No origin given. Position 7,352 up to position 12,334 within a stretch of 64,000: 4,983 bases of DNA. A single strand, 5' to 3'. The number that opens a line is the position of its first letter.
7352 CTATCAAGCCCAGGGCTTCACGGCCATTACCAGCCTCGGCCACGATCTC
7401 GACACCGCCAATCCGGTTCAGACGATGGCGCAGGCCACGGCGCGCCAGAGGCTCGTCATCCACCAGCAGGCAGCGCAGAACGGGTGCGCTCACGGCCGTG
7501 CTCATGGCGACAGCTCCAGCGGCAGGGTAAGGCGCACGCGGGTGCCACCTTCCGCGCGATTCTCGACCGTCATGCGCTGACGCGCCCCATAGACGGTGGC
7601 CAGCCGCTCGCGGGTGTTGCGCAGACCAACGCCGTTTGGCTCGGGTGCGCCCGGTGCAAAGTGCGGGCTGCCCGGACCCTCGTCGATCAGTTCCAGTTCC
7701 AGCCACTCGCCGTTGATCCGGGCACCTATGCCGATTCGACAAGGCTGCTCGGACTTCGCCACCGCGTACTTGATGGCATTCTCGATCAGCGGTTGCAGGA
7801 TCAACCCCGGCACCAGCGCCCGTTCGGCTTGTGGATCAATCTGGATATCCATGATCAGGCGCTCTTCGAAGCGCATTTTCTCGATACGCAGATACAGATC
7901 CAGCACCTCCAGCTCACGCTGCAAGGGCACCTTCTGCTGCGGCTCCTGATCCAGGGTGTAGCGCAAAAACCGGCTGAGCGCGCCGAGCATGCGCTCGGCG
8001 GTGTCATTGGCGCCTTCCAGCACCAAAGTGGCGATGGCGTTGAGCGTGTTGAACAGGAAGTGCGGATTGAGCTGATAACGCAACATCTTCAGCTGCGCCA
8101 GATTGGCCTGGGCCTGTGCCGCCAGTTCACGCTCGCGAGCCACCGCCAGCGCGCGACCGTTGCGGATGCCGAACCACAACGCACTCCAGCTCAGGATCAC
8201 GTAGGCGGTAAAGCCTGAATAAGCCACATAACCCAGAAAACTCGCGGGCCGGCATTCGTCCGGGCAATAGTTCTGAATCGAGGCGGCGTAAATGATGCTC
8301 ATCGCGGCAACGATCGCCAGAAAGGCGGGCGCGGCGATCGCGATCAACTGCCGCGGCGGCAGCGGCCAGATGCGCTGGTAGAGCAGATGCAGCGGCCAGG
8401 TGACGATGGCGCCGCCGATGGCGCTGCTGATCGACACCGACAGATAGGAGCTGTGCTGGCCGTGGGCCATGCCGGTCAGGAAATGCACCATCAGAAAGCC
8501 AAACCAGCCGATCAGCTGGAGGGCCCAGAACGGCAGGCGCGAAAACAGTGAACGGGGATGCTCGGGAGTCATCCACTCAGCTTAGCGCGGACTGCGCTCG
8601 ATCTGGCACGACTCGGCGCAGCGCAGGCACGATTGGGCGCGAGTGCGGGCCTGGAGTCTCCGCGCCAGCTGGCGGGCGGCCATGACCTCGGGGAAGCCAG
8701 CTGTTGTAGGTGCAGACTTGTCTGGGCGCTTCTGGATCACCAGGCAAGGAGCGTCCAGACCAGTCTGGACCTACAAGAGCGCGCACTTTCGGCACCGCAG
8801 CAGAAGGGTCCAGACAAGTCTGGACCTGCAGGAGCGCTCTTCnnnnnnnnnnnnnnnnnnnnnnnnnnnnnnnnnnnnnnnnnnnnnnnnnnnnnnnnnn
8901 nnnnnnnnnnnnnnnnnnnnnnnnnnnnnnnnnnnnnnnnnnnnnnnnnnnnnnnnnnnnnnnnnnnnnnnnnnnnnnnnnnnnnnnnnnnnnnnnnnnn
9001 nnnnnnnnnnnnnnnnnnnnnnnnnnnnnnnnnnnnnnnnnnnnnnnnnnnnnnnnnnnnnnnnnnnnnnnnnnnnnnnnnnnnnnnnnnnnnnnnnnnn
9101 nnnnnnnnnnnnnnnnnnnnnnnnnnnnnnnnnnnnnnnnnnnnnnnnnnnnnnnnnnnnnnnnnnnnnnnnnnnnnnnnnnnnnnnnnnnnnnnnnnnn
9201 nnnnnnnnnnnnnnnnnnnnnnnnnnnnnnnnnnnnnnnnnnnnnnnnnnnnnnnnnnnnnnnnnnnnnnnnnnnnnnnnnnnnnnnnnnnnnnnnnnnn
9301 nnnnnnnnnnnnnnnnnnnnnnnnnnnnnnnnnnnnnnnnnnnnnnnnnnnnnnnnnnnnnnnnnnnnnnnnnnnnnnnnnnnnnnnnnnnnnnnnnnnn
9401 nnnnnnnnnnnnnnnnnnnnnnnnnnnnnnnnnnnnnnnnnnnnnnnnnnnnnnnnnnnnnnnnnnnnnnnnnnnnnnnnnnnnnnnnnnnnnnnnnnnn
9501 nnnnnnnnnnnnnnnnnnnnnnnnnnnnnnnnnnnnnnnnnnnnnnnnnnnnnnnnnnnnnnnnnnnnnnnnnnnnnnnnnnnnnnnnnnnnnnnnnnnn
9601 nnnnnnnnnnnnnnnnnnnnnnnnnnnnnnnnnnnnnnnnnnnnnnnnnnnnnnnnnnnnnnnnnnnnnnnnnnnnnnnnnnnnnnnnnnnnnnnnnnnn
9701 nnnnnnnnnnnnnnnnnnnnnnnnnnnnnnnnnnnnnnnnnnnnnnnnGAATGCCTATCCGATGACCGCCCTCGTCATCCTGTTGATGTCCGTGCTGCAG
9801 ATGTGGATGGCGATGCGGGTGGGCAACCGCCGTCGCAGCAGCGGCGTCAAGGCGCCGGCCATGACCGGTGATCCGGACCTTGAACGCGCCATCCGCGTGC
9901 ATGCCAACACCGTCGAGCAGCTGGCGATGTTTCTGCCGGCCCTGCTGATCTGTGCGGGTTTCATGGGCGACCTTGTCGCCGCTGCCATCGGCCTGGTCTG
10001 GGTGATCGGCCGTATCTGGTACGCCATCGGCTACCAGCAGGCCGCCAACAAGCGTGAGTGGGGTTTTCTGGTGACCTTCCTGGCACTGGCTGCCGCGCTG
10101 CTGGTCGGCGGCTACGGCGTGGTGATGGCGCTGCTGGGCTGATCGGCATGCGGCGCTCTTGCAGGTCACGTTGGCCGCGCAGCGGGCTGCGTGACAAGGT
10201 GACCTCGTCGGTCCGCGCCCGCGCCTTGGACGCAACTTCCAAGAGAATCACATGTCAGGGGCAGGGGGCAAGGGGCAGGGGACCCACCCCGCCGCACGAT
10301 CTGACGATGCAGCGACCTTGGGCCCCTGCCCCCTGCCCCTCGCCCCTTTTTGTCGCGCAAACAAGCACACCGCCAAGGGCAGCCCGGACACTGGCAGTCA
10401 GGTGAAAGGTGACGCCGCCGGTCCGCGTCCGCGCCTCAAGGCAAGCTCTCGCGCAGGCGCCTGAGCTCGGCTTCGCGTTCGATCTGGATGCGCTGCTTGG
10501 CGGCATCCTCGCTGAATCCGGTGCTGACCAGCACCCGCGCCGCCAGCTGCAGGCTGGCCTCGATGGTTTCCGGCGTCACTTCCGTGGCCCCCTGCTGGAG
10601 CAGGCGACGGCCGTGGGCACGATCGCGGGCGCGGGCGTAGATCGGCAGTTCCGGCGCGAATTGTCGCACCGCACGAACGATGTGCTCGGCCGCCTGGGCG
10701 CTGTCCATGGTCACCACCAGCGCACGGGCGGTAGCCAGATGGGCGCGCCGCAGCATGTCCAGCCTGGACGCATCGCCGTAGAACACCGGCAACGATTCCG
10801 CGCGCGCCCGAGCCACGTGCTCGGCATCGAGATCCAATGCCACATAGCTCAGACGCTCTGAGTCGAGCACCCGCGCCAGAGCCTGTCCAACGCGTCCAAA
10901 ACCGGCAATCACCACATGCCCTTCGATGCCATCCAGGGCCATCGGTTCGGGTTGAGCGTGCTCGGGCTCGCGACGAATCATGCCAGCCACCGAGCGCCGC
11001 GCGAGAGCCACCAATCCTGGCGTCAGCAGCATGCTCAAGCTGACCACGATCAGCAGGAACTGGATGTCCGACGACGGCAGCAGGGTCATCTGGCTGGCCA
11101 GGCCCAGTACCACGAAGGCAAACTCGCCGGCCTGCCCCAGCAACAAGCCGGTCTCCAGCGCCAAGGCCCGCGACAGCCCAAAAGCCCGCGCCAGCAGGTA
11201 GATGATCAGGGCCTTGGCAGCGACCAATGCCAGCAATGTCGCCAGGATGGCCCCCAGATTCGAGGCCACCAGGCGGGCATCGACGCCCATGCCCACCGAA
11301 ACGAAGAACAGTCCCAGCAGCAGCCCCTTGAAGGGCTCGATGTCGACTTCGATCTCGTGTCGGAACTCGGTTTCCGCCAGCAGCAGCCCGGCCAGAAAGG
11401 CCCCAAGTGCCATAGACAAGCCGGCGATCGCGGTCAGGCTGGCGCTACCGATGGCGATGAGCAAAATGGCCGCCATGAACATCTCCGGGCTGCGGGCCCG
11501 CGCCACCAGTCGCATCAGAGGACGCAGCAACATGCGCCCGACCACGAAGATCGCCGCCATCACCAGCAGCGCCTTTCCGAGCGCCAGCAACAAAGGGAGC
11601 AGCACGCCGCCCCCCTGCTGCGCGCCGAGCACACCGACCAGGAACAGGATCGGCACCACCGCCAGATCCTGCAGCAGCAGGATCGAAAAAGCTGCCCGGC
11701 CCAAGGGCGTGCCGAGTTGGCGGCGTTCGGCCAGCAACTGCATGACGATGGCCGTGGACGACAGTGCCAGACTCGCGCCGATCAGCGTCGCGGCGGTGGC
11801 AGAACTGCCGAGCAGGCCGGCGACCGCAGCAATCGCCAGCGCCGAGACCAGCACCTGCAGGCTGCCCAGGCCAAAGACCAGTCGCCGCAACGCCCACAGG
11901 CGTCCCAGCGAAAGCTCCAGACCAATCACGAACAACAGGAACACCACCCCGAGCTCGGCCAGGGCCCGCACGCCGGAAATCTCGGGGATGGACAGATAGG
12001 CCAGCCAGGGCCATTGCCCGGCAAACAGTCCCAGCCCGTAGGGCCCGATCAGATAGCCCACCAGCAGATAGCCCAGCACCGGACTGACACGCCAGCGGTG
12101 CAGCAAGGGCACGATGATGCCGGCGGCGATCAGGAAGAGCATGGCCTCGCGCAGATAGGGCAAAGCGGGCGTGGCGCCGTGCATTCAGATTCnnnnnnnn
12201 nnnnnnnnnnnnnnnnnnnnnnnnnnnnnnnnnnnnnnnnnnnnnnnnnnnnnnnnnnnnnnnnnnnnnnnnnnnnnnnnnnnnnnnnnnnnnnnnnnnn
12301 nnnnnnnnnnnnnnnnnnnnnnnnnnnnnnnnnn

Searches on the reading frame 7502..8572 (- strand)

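Call 66: search_protein_families(library=ncbifam, proteins=[window:7502-8572:-], max_evalue=0.00001)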
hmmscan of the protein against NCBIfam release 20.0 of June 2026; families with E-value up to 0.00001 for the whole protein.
window:7502-8572:- (356 aa): 1 family
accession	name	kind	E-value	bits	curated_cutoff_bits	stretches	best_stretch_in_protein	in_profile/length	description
NF007793.0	PRK10490.1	equivalog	4e-06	25.1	1123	1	258-356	782-886/895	two-component system sensor histidine kinase KdpD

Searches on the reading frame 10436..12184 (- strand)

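Call 66: search_protein_families(library=ncbifam, proteins=[window:10436-12184:-], max_evalue=0.00001)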
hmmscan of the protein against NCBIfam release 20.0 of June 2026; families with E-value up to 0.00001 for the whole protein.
window:10436-12184:- (582 aa): 5 families
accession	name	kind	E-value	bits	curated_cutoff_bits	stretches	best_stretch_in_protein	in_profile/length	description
NF002924.0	PRK03562.1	equivalog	8.9e-146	486.9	752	1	11-576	7-557/623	glutathione-regulated potassium-efflux system protein KefC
NF002973.0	PRK03659.1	equivalog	4.5e-136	454.8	804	1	10-582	6-561/602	glutathione-regulated potassium-efflux system protein KefB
TIGR00932.1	2a37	subfamily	4.7e-72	242.8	238.3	1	18-302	1-275/275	monovalent cation:proton antiporter-2 (CPA2) family protein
NF007950.1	PRK10669.1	equivalog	2.3e-61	208.3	700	1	2-537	2-533/547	YbaL family putative K(+) efflux transporter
NF045626.1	FeTrans_MagA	equivalog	3.8e-38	131.5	700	1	10-397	7-379/386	iron transporter MagA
